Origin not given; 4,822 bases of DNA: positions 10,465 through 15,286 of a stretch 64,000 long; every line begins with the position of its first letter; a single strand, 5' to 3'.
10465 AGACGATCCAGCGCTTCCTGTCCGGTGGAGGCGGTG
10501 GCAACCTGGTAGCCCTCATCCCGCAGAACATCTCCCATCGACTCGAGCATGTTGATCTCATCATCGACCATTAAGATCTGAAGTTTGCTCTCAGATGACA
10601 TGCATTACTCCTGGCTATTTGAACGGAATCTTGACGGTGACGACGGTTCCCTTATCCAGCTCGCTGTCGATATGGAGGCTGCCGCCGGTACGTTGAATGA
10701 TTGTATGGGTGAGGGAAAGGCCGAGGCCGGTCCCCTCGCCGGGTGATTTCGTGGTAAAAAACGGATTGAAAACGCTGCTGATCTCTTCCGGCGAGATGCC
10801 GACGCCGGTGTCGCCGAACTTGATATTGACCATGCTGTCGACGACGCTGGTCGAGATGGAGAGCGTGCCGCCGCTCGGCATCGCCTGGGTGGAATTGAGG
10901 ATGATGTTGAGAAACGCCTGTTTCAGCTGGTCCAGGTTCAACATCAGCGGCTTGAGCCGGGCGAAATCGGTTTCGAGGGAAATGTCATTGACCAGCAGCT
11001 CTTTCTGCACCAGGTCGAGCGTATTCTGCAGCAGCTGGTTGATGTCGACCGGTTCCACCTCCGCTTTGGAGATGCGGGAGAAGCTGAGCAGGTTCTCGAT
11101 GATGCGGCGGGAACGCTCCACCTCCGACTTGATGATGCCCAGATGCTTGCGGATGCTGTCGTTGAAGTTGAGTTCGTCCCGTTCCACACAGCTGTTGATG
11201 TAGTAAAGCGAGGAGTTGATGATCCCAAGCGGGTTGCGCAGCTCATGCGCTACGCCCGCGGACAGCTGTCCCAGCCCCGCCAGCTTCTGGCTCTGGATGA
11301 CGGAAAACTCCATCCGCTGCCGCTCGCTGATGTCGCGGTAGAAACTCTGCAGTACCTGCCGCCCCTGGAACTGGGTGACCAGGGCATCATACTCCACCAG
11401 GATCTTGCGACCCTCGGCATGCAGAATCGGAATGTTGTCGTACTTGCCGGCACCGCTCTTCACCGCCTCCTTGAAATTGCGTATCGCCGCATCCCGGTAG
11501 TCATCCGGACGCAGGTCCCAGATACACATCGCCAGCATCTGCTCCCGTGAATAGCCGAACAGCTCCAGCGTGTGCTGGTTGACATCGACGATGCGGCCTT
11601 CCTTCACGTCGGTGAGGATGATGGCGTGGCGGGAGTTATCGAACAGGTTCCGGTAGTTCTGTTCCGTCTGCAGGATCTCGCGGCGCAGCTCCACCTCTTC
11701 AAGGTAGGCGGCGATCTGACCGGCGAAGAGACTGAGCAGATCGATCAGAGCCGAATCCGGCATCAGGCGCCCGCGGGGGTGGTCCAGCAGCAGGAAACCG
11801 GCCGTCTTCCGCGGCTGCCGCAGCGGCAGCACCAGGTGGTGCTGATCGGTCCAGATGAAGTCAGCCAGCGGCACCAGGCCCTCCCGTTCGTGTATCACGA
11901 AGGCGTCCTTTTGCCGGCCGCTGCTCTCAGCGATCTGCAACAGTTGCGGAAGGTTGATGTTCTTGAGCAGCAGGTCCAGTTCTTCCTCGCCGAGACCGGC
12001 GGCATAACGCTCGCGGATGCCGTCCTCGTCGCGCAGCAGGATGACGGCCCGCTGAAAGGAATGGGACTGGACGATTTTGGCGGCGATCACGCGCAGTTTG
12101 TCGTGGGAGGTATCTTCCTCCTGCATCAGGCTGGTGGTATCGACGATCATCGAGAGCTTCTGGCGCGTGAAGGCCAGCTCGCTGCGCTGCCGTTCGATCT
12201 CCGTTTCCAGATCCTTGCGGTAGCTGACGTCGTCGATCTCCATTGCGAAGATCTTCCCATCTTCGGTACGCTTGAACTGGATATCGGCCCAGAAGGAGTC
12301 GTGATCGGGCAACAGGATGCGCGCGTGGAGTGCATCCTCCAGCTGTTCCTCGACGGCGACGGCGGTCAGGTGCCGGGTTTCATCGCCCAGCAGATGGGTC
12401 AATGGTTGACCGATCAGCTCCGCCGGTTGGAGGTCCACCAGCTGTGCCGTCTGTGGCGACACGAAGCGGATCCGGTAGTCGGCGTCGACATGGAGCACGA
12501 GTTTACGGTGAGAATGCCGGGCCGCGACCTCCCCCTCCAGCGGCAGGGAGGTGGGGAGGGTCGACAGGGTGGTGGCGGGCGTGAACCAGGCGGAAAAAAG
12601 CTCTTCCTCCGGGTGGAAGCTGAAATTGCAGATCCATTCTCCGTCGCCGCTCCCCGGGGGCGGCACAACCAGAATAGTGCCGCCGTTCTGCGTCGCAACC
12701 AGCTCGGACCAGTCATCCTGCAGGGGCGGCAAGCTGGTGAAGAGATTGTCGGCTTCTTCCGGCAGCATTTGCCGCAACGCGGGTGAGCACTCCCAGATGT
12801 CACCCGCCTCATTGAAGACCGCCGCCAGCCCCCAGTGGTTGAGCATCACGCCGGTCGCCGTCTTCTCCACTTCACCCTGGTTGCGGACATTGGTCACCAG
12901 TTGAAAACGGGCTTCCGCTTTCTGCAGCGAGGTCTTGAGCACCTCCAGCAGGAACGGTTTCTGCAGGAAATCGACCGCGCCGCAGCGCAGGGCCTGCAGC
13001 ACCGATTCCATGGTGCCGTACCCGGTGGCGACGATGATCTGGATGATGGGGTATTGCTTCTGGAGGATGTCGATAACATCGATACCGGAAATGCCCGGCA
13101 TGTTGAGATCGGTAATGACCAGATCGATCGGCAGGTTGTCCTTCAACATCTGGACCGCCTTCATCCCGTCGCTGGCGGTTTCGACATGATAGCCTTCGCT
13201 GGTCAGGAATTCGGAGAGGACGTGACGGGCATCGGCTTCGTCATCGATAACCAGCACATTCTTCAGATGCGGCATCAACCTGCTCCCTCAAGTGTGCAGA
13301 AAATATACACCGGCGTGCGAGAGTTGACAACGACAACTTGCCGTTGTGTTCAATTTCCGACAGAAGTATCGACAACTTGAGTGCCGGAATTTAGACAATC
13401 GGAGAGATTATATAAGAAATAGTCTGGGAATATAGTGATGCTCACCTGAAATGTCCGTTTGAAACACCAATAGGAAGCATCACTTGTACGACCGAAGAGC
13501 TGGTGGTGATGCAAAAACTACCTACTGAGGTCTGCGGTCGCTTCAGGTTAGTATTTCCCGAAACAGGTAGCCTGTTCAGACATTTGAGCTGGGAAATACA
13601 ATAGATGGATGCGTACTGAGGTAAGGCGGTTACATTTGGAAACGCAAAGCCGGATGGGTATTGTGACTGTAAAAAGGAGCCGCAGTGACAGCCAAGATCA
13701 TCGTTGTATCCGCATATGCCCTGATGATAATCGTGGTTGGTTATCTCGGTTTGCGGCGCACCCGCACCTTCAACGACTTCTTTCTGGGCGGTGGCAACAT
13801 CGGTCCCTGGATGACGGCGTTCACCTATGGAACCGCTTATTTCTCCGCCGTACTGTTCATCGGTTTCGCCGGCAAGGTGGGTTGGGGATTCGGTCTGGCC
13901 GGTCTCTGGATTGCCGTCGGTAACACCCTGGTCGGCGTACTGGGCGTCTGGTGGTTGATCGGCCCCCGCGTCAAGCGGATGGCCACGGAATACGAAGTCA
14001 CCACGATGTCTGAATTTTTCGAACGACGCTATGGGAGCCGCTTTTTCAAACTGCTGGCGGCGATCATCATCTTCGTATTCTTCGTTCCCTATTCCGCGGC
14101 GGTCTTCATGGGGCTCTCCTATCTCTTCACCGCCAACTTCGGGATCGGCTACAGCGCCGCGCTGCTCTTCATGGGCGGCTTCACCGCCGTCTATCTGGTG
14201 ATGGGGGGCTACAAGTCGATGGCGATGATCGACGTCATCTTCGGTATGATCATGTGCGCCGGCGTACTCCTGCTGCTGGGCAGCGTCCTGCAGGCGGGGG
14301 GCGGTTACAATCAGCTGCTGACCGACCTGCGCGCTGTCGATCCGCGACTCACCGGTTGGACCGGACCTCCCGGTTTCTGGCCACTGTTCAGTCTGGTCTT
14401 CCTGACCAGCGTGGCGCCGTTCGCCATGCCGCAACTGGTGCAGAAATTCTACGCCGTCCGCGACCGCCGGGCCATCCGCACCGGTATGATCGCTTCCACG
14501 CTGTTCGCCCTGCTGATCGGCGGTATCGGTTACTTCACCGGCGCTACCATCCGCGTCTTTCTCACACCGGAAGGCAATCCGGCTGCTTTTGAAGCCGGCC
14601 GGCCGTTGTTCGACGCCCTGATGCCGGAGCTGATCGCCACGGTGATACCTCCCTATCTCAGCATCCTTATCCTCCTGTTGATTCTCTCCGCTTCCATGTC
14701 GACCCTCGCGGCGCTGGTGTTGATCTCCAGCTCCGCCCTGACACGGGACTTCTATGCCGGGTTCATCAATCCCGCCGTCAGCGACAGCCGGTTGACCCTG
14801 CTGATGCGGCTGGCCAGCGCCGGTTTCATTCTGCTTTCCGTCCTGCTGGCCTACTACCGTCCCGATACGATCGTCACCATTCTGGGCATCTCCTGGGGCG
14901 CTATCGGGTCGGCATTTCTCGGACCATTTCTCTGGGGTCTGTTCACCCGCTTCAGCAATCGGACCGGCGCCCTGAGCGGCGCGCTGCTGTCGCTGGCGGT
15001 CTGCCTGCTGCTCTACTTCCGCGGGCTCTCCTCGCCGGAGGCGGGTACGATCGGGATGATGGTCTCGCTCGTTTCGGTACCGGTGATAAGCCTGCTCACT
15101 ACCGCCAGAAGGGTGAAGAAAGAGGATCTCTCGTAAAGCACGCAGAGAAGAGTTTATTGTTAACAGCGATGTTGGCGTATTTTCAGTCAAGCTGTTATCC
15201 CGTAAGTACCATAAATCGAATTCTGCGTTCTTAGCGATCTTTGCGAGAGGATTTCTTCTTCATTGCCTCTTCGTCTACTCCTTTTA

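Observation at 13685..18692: Na+/solute symporter + fused LeuCD-like aconitase-family hydratase + MmgE/PrpD-family enzyme: candidate uncharacterised organic-acid utilisation module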

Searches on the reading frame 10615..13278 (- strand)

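Call 3: search_protein_families(library=pfam, proteins=[window:10615-13278:-])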
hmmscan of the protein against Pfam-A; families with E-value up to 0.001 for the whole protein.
window:10615-13278:- (887 aa): 9 families
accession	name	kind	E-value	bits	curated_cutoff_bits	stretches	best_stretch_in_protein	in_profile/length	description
PF00072.30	Response_reg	-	5.3e-28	97.9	30.2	1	8-118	1-110/111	Response regulator receiver domain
PF02518.31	HATPase_c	-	2.7e-21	76.5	26.4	1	783-886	4-109/111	Histidine kinase-, DNA gyrase B-, and HSP90-like ATPase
PF13426.13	PAS_9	-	1.1e-14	54.9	27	1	552-652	3-103/103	PAS domain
PF00989.32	PAS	-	2.4e-13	50.5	22.6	1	541-609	2-72/113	PAS fold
PF08448.16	PAS_4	-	2.3e-11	44.3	23.1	1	546-620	1-74/110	PAS fold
PF13188.13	PAS_8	-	7.8e-11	41.9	21.8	1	541-601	2-60/65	PAS domain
PF00512.31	HisKA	-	1.9e-09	37.9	26.9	1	670-737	3-64/66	His Kinase A (phospho-acceptor) domain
PF08447.18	PAS_3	-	1.5e-05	25.6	25.6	0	564-629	2-69/89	PAS fold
PF13492.12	GAF_3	-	0.00014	22.8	27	1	406-527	17-128/129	GAF domain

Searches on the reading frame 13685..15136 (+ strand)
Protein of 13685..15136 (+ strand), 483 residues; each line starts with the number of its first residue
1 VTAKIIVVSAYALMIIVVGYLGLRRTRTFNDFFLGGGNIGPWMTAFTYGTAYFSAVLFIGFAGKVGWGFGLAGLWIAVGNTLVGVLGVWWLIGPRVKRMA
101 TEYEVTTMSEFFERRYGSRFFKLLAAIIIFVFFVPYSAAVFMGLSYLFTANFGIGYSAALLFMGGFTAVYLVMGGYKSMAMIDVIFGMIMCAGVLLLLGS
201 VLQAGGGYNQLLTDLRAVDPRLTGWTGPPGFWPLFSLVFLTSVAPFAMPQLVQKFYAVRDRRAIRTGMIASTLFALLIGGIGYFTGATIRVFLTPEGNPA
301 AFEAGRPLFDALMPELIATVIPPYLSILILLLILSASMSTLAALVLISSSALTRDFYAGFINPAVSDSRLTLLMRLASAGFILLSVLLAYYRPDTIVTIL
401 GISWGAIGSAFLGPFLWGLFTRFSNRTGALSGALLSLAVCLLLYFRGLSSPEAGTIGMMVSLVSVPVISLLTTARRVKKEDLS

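Call 3: search_protein_families(library=pfam, proteins=[window:13685-15136:+])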
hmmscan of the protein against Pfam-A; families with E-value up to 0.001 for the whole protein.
window:13685-15136:+ (483 aa): 1 family
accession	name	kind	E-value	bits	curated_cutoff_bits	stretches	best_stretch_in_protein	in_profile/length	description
PF00474.23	SSF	-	1.3e-55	189.4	22.8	1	32-434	1-404/406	Sodium:solute symporter family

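Call 4: search_protein_families(library=ncbifam, proteins=[window:13685-15136:+], max_evalue=0.00001)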
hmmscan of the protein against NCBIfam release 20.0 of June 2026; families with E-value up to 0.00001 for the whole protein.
window:13685-15136:+ (483 aa): 9 families
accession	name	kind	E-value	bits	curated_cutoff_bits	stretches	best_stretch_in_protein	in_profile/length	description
TIGR02121.1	Na_Pro_sym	equivalog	9.9e-53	179.5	515.5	1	5-474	4-471/488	sodium/proline symporter PutP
TIGR00813.1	sss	superfamily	3e-50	171.5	184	1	32-434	1-409/411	sodium/solute symporter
TIGR02119.1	panF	equivalog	1.1e-47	163.2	328.05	1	9-444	8-438/471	sodium/pantothenate symporter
NF011948.0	PRK15419.1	equivalog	1.1e-34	120.1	955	1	4-474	7-475/502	sodium/proline symporter PutP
TIGR03648.1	Na_symport_lg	subfamily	1.9e-16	59.6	320.75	1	321-444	358-481/547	VC_2705 family sodium/solute symporter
NF046076.1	monocarbox_MctP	equivalog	2e-12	46.5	625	1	6-445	3-439/481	monocarboxylate uptake permease MctP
NF007790.0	PRK10484.1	equivalog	2.1e-10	40.1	401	1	4-420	5-428/527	solute:sodium symporter family transporter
NF006903.2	PRK09395.1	subfamily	1.3e-08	33.7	750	1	5-443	38-478/552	cation/acetate symporter ActP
TIGR02711.1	symport_actP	equivalog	8.6e-07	28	1099.25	1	5-443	35-475/549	cation/acetate symporter ActP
